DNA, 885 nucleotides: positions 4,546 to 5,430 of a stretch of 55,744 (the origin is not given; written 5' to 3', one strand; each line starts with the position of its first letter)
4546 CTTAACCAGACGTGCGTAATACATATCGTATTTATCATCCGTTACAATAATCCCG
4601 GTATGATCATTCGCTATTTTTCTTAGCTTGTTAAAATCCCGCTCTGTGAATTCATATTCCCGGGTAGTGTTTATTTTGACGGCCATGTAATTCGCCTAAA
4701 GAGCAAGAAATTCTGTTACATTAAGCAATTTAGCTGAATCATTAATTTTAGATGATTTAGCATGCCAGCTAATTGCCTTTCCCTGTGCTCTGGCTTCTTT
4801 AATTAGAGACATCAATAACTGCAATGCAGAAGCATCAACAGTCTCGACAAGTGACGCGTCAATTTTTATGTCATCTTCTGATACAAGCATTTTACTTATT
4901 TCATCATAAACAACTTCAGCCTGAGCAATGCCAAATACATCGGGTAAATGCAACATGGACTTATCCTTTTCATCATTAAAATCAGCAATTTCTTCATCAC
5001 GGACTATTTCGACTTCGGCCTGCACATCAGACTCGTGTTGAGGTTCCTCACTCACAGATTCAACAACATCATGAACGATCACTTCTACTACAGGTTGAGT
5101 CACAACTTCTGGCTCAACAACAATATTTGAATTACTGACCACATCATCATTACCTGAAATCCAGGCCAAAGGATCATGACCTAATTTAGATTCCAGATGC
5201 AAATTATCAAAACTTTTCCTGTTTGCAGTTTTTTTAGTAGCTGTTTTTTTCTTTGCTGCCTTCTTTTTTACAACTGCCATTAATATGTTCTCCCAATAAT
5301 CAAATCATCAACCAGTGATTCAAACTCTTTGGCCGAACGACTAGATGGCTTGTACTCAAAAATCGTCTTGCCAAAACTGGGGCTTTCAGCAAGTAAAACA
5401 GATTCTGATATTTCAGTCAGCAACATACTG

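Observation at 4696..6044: A ParA-like ATPase is translationally coupled to a lysine-tailed STAS protein inside a chemosensory operon: candidate array-positioning pair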

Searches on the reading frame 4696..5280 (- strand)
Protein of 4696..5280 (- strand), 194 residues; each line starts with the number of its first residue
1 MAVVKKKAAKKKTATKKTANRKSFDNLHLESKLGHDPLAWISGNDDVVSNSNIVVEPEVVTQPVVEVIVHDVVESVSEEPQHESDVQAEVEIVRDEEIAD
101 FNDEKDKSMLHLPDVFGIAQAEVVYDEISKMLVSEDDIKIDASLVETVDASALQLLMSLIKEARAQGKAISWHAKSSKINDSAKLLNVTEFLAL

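Call 3: search_protein_families(library=pfam, proteins=[window:4696-5280:-], max_evalue=0.01)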
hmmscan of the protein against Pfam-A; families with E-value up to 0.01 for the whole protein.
window:4696-5280:- (194 aa): 2 families
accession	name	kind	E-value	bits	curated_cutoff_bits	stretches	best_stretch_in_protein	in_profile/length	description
PF13466.11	STAS_2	-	2.9e-12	47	29.2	1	110-187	1-78/80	STAS domain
PF01740.26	STAS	-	0.0053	16.9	22.6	1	118-167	21-72/106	STAS domain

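Call 4: search_protein_families(library=ncbifam, proteins=[window:4696-5280:-], max_evalue=0.01)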
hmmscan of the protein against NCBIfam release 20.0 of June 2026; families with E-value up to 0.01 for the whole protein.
window:4696-5280:- (194 aa): 3 families
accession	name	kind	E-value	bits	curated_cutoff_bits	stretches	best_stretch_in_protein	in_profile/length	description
NF002421.0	PRK01544.1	equivalog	1.4e-05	24.1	567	1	21-145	56-177/524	bifunctional peptide chain release factor N(5)-glutamine methyltransferase PrmC/tRNA (guanosine(46)-N7)-methyltransferase TrmB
NF033618.0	mlaB_1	equivalog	2.9e-05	24.4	90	1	135-192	35-92/94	lipid asymmetry maintenance protein MlaB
NF002134.0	PRK00971.1-4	equivalog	0.0016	17.2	557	1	89-182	313-404/429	glutaminase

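Call 6: find_homologous_proteins(query=window:4696-5280:-, max_evalue=0.001)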
Query window:4696-5280:- (194 aa): 38 proteins with E <= 0.001 among 189 candidates.
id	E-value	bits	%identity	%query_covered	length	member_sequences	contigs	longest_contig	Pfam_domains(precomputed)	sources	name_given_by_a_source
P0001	3.9e-113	393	99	100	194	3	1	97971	PF13466.13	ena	-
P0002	5.5e-59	217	60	88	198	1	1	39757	PF13466.13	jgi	-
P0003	6.6e-59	216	59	88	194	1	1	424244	PF13466.13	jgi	-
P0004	3.6e-58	214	60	90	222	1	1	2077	PF13466.13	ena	-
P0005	1.0e-57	213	60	90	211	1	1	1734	PF13466.13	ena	-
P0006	4.0e-57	211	61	90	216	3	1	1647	PF13466.13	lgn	-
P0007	3.3e-56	208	59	88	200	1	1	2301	PF13466.13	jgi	-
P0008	7.1e-56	207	59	88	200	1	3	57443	PF13466.13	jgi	-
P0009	8.2e-56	206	59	87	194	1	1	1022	PF13466.13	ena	-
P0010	1.4e-55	206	60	88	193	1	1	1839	PF13466.13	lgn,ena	-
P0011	5.0e-55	204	60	88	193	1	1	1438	PF13466.13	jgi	jgi:ABC-type transporter Mla MlaB component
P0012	9.8e-55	203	59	99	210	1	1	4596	PF13466.13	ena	-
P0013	2.1e-54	202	60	86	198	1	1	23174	PF13466.13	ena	-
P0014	4.2e-54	201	56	88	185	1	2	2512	PF13466.13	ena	-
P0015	7.5e-53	197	57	86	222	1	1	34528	PF13466.13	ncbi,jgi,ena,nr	ncbi:MAG: STAS domain-containing protein [Gammaproteobacteria bacterium]|nr:STAS domain-containing p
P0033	1.2e-9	56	29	85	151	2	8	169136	PF13466.13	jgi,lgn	jgi:ABC-type transporter Mla MlaB component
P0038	7.1e-6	44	34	54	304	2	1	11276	PF00042.29,PF13466.13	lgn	-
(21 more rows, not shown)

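Call 8: find_related_loci(query=A1, collection=genome_contigs, flank=10000)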
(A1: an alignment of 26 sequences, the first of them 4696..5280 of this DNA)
Query A1 (194 aa) in genome_contigs; peptide patterns used: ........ (x = any residue, [..] = any of these).
42 stretches matched a pattern; 6 encode a relative of the query (tblastn E <= 1e-3); 6 distinct loci.
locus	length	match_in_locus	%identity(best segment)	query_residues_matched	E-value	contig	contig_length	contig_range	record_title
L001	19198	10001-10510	56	26-194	3e-50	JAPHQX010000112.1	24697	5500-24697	MAG: Gammaproteobacteria bacterium isolate N1D-Bin_17 c_000000118621, whole genome shotgun sequence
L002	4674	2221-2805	36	13-194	3e-32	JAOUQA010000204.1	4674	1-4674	MAG: Gammaproteobacteria bacterium isolate 8_1_Oct_SF_Bin73 8_1_Oct_SF_Bin73_scaffold_23067_c1, whole genome shotgun seq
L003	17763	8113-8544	35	33-194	3e-21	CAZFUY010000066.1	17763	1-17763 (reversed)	MAG TPA_asm: uncultured Thiotrichaceae bacterium isolate SRP128015_co3_148 genome assembly, contig: NODE_3275_length_177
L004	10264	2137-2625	31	31-194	1e-12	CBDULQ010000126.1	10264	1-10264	MAG TPA_asm: uncultured Gammaproteobacteria bacterium isolate SRR18550247_metabat2_13 genome assembly, contig: ERZ250748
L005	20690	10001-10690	26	29-181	2e-11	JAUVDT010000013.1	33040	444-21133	MAG: Gammaproteobacteria bacterium isolate CSMAG_304 CSMAG_304_k141_2851286_length_33040_cov_11.0000, whole genome shotg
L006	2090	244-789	25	8-194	8e-11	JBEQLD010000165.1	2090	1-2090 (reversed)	MAG: Mariprofundaceae bacterium isolate Y21TTR20magb1s NODE_165_length_2090_cov_2.700447, whole genome shotgun sequence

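Call 34: find_encoding_contigs(protein=P0038, flank=10000, max_places=1)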
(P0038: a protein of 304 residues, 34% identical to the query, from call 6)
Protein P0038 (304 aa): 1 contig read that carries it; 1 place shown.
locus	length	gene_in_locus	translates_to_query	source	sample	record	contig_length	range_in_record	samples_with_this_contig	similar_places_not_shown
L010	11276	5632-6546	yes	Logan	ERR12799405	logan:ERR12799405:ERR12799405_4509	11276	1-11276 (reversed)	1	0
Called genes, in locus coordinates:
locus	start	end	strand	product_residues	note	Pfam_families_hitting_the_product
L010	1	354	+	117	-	?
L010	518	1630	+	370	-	PF02120:Flg_hook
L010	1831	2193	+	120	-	PF00072:Response_reg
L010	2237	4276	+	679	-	PF01627:Hpt, PF02895:H-kinase_dim, PF02518:HATPase_c, PF01584:CheW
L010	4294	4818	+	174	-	PF01584:CheW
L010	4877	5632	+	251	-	PF00142:Fer4_NifH (weak), PF01656:CbiA, PF02374:ArsA_ATPase, PF06564:CBP_BcsQ, PF09140:MipZ, PF10609:ParA, PF13614:AAA_31, PF03029:ATP_bind_1 (weak)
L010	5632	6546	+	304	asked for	PF00042:Globin, PF13466:STAS_2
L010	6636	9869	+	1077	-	PF00042:Globin, PF00989:PAS (faint), PF08448:PAS_4 (faint), PF13426:PAS_9 (faint), PF13188:PAS_8 (weak), PF18947:HAMP_2, PF00015:MCPsignal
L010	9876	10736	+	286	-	PF03705:CheR_N, PF01739:CheR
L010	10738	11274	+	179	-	?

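Call 35: find_encoding_contigs(protein=P0033, flank=10000, max_places=1)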
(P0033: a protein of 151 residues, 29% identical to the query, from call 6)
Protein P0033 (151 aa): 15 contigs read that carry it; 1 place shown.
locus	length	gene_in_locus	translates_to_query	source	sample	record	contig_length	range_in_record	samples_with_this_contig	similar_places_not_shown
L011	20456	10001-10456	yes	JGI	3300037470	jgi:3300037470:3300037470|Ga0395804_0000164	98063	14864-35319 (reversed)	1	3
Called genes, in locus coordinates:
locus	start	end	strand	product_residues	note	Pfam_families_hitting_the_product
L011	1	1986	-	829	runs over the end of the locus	PF00989:PAS, PF08448:PAS_4 (weak), PF13426:PAS_9, PF08447:PAS_3, PF00989:PAS, PF00512:HisKA, PF02518:HATPase_c, PF00072:Response_reg, +4 more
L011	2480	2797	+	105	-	PF00072:Response_reg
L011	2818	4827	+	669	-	PF01627:Hpt, PF02895:H-kinase_dim, PF02518:HATPase_c, PF01584:CheW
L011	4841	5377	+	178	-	PF01584:CheW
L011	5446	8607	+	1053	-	PF00989:PAS, PF08447:PAS_3, PF08448:PAS_4 (faint), PF13426:PAS_9, PF00672:HAMP (faint), PF13188:PAS_8 (weak), PF18947:HAMP_2, PF00015:MCPsignal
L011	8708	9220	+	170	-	PF01584:CheW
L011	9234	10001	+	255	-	PF00142:Fer4_NifH (weak), PF01656:CbiA, PF02374:ArsA_ATPase (faint), PF06564:CBP_BcsQ, PF09140:MipZ, PF10609:ParA, PF13614:AAA_31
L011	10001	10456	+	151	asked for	PF13466:STAS_2 (weak)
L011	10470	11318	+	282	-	PF03705:CheR_N, PF01739:CheR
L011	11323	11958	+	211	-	PF03975:CheD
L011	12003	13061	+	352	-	PF00072:Response_reg, PF01339:CheB_methylest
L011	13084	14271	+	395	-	PF00015:MCPsignal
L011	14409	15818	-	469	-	PF00497:SBP_bac_3, PF01464:SLT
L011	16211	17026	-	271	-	PF03372:Exo_endo_phos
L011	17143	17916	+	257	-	PF00753:Lactamase_B, PF16123:HAGH_C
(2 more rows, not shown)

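Call 40: search_solved_structures(query=A1, max_evalue=1, show_alignments=2)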
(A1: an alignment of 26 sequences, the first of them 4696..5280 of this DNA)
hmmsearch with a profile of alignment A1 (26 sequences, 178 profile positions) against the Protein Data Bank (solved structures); distinct sequences matched with E-value up to 1: 7.
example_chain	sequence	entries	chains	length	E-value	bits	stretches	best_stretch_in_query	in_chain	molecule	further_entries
6xbd_K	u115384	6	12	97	0.00011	25.5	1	122-170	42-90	Phospholipid ABC transporter-binding protein MlaB | Lipid asymmetry maintenance protein MlaB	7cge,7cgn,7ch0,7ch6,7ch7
6zy2_B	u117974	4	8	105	0.00014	25.2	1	122-170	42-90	ABC transporter maintaining OM lipid asymmetry, cytoplasmic STAS component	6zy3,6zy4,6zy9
6xgy_B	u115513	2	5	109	0.00015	25.2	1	122-170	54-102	ABC transporter maintaining OM lipid asymmetry, cytoplasmic STAS component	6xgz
1sbo_A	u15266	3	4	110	0.00068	23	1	101-176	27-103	Putative anti-sigma factor antagonist TM1442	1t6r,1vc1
7ch8_K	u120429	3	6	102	0.00095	22.5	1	115-176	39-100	STAS domain-containing protein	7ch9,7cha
2ka5_A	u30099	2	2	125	0.027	17.8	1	109-176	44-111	Putative anti-sigma factor antagonist TM_1081 | Putative anti-sigma factor antagonist TM1081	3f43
6m36_B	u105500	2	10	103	0.037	17.3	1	113-177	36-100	Anti-sigma-B factor antagonist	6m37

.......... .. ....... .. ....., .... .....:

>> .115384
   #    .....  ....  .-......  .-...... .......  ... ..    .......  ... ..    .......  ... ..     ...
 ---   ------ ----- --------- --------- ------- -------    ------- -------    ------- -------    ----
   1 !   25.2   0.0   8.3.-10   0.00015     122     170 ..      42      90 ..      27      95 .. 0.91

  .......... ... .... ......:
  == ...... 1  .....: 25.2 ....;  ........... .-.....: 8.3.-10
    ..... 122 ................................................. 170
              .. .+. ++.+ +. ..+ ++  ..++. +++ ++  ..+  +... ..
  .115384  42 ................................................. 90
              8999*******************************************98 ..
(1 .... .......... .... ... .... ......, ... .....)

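Call 41: search_protein_representatives(alignment_id=A1)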
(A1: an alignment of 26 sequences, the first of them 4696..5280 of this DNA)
Query: 26 sequences, 178 profile positions. Proteins with E-value up to 0.001 (for the whole library): 5878; up to 1e-10: 1301; up to 1e-30: 28. The best 150 are listed.
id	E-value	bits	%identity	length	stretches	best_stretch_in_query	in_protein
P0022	5.0e-55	202.7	-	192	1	1-176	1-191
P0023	3.6e-50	186.8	-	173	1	10-176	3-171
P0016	3.6e-50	186.8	-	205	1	1-176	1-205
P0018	6.6e-49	182.7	-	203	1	1-176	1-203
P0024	3.8e-48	180.2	-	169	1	10-176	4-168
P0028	9.3e-48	179.0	-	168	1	10-176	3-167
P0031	1.3e-47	178.5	-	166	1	1-171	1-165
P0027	4.7e-47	176.7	-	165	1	1-171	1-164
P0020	1.7e-46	174.8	-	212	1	1-176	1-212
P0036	4.7e-46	173.4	-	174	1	9-176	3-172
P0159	1.5e-45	171.8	-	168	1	11-176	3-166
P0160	1.6e-45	171.7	-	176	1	5-176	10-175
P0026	1.4e-44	168.6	-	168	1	1-171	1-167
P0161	7.7e-44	166.2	-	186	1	1-176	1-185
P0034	1.8e-43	165.0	-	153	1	1-171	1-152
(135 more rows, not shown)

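Call 50: find_related_loci(query=A5, collection=metagenome_contigs, flank=7000)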
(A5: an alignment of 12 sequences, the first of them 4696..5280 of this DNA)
Query A5 (194 aa) in metagenome_contigs; peptide patterns used: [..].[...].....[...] (x = any residue, [..] = any of these).
385 stretches matched a pattern; 235 encode a relative of the query (tblastn E <= 1e-3); the best 80 are kept; 80 distinct loci.
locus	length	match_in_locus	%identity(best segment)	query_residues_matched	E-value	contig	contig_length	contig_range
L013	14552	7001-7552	57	19-184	7e-54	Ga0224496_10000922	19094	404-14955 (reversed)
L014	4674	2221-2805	36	13-194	3e-31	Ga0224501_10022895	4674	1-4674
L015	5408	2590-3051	36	31-188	5e-20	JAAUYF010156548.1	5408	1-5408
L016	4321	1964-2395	35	33-194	4e-20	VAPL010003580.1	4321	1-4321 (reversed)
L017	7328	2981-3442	32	31-192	3e-14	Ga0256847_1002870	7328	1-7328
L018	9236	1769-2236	30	31-194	3e-14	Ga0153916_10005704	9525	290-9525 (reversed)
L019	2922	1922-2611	29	4-159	6e-14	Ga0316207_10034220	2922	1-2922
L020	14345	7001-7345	35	78-194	5e-13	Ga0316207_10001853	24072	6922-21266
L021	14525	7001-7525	31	17-194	5e-13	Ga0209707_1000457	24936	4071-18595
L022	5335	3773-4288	31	17-194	5e-13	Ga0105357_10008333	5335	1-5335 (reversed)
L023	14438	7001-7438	35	33-192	1e-12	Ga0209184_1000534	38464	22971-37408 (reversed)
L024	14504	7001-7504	32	30-194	2e-12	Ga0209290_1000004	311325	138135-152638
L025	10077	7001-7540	29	22-194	2e-12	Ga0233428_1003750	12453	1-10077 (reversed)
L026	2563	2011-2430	32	33-192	2e-12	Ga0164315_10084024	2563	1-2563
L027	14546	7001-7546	29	5-194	3e-12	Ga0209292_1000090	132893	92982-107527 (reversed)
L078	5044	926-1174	36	116-194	2e-9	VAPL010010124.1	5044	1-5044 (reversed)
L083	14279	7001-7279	29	102-194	2e-9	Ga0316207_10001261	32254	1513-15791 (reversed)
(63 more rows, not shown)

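Call 58: predict_structure(alignment_id=A1)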
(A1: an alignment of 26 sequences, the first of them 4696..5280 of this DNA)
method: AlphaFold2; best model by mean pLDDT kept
length: 194 residues; sequences in the alignment: 26
mean_pLDDT: 69.0   pTM: 0.47
mean pLDDT of the five models: 69.0, 66.8, 66.3, 64.4, 64.3
residues with pLDDT >= 90: 82; 70-90: 10; 50-70: 38; < 50: 64
segments of 3 or more residues with pLDDT < 50: 1-4, 23-27, 58-104
pLDDT, mean of each block of 10 residues (from residue 1): 49 52 49 66 56 50 43 44 41 41 66 93 92 92 94 94 94 94 94 89
secondary structure, 60 per line:
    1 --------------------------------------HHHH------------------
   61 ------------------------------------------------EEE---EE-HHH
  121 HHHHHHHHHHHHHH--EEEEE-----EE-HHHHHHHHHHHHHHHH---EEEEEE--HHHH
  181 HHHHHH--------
elements in order: H39-42 E109-111 H118-134 E137-141 H150-165 E169-174 H177-186

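Call 59: search_protein_families(library=pfam, proteins=[L083:11328-14243:+, L083:6986-7318:+, L010:5632-6546:+, L020:6269-7354:+], max_evalue=0.01)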
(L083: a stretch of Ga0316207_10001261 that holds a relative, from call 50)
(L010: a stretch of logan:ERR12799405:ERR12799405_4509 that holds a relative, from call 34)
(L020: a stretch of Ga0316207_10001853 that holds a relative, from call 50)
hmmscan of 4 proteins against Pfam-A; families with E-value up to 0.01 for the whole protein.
L083:11328-14243:+ (971 aa): 9 families
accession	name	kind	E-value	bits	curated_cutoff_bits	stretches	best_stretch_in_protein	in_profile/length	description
PF00015.26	MCPsignal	-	1.1e-58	198.3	34.6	1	731-887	2-172/172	Methyl-accepting chemotaxis protein (MCP) signalling domain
PF00042.28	Globin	-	1.7e-17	64.4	22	1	75-178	2-116/117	Globin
PF13188.13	PAS_8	-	6.1e-15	54.9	21.8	2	458-507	1-52/65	PAS domain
PF18947.5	HAMP_2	-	2.8e-13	50.1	24.3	1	610-666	9-65/67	HAMP domain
PF08448.16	PAS_4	-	2.7e-08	34.5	23.1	0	343-451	5-109/110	PAS fold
PF00989.32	PAS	-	1.4e-07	31.9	22.6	0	334-371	2-39/113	PAS fold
PF13426.13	PAS_9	-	4.6e-05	24.1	27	0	345-449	3-103/103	PAS domain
PF11563.14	Protoglobin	-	0.0001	22.7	25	1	56-177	20-146/158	Protoglobin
PF00672.30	HAMP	-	0.004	17.9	25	0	621-668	6-53/53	HAMP domain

L083:6986-7318:+ (110 aa): 2 families
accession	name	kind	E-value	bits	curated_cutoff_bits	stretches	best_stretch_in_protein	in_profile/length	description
PF13466.11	STAS_2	-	1.1e-12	48.4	29.2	1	19-93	6-80/80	STAS domain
PF01740.26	STAS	-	1.5e-09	38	22.6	1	6-103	5-104/106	STAS domain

L010:5632-6546:+ (304 aa): 3 families
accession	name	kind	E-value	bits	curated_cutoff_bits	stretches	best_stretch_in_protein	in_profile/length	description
PF00042.28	Globin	-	8e-14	52.6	22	1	74-178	2-117/117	Globin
PF13466.11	STAS_2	-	3.9e-09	37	29.2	1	221-292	8-79/80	STAS domain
PF01740.26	STAS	-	0.0033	17.6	22.6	1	221-296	20-97/106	STAS domain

L020:6269-7354:+ (361 aa): 4 families
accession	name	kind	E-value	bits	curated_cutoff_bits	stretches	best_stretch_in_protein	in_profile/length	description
PF00042.28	Globin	-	9.4e-14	52.4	22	1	90-194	2-117/117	Globin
PF13466.11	STAS_2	-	3.1e-10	40.5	29.2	1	275-353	1-79/80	STAS domain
PF01740.26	STAS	-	0.00035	20.7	22.6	1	269-357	7-97/106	STAS domain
PF11563.14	Protoglobin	-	0.00052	20.5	25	1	69-174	18-122/158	Protoglobin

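Call 66: fold_search(model_id=the predicted structure, library=pdb)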
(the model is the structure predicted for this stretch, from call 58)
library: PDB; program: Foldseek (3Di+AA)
matches with E <= 10: 1209; with E <= 0.001: 0
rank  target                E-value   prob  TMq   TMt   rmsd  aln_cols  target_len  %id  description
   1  1vc1_A                1.0e-03  1.00  0.40  0.68   1.6        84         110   17  Crystal structure of the TM1442 protein from Thermotoga maritima, a homolog of the Bacillus subtilis general stress re (released 2004-09-28)
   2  7ch8_L                1.8e-03  1.00  0.38  0.72   2.0        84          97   24  Cryo-EM structure of P.aeruginosa MlaFEBD with ADP-V (released 2021-10-06)
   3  7ch7_E                1.9e-03  1.00  0.38  0.72   2.2        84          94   25  Cryo-EM structure of E.coli MlaFEB (released 2021-05-19)
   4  6zy9_B                2.3e-03  1.00  0.39  0.75   2.2        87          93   24  Cryo-EM structure of MlaFEDB in complex with AMP-PNP (released 2020-11-25)
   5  6xgy_B                2.3e-03  1.00  0.32  0.59   2.2        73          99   27  Crystal structure of E. coli MlaFB ABC transport subunits in the dimeric state (released 2020-07-15)
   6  6xgz_B                2.4e-03  1.00  0.39  0.69   2.2        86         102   24  Crystal structure of E. coli MlaFB ABC transport subunits in the monomeric state (released 2020-07-15)
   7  6zy3_B                2.4e-03  1.00  0.36  0.66   2.8        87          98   25  Cryo-EM structure of MlaFEDB in complex with phospholipid (released 2020-11-25)
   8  3f43                  3.1e-03  1.00  0.38  0.60   2.6        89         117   18  Crystal structure of a putative anti-sigma factor antagonist (tm1081) from thermotoga maritima at 1.59 A resolution (released 2008-11-25)
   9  7cge_C                5.0e-03  1.00  0.33  0.61   3.8        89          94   25  The overall structure of nucleotide free MlaFEDB complex (released 2020-09-09)
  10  6zy2_B                5.0e-03  1.00  0.33  0.61   3.9        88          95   24  Cryo-EM structure of apo MlaFEDB (released 2020-11-25)
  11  2ka5_MODEL_1_A        6.0e-03  1.00  0.36  0.53   2.8        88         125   18  NMR Structure of the protein TM1081 (released 2008-11-25)
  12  9ikx_A                6.4e-03  1.00  0.35  0.13   2.9        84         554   15  human SLC26A7 apo state (released 2025-07-02)
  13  9ikv_A                6.4e-03  1.00  0.35  0.13   3.0        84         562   15  human SLC26A7 with iodide (released 2025-07-02)
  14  3if5                  6.9e-03  1.00  0.33  0.17   2.0        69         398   19  Crystal Structure Analysis of Mglu (released 2009-08-04)
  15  5ezb_A                1.0e-02  1.00  0.38  0.52   2.4        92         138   18  Chicken prestin STAS domain (released 2015-12-16)
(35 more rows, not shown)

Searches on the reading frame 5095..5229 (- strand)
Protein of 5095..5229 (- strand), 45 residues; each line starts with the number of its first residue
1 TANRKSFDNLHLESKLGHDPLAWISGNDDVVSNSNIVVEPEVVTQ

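Call 31: find_homologous_proteins(query=A3, max_evalue=10)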
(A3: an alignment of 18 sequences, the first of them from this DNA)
Query A3 (18 sequences): 22 candidates shared short words with the query, none scored E <= 10.

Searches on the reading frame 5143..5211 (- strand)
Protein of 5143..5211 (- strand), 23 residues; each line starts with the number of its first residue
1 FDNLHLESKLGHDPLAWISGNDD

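Call 78: search_solved_structures(query=A2, max_evalue=10, show_alignments=5)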
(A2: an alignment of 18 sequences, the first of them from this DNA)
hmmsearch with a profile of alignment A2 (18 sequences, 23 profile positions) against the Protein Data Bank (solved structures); distinct sequences matched with E-value up to 10: 2.
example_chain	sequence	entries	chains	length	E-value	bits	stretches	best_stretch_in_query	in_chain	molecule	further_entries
7vd5_12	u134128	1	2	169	4.6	10.2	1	12-23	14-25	Fcpb2, Fucoxanthin chlorophyll a/c-binding protein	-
7vd6_12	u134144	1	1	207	7.1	9.6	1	12-23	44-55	Fcpb2, Fucoxanthin chlorophyll a/c-binding protein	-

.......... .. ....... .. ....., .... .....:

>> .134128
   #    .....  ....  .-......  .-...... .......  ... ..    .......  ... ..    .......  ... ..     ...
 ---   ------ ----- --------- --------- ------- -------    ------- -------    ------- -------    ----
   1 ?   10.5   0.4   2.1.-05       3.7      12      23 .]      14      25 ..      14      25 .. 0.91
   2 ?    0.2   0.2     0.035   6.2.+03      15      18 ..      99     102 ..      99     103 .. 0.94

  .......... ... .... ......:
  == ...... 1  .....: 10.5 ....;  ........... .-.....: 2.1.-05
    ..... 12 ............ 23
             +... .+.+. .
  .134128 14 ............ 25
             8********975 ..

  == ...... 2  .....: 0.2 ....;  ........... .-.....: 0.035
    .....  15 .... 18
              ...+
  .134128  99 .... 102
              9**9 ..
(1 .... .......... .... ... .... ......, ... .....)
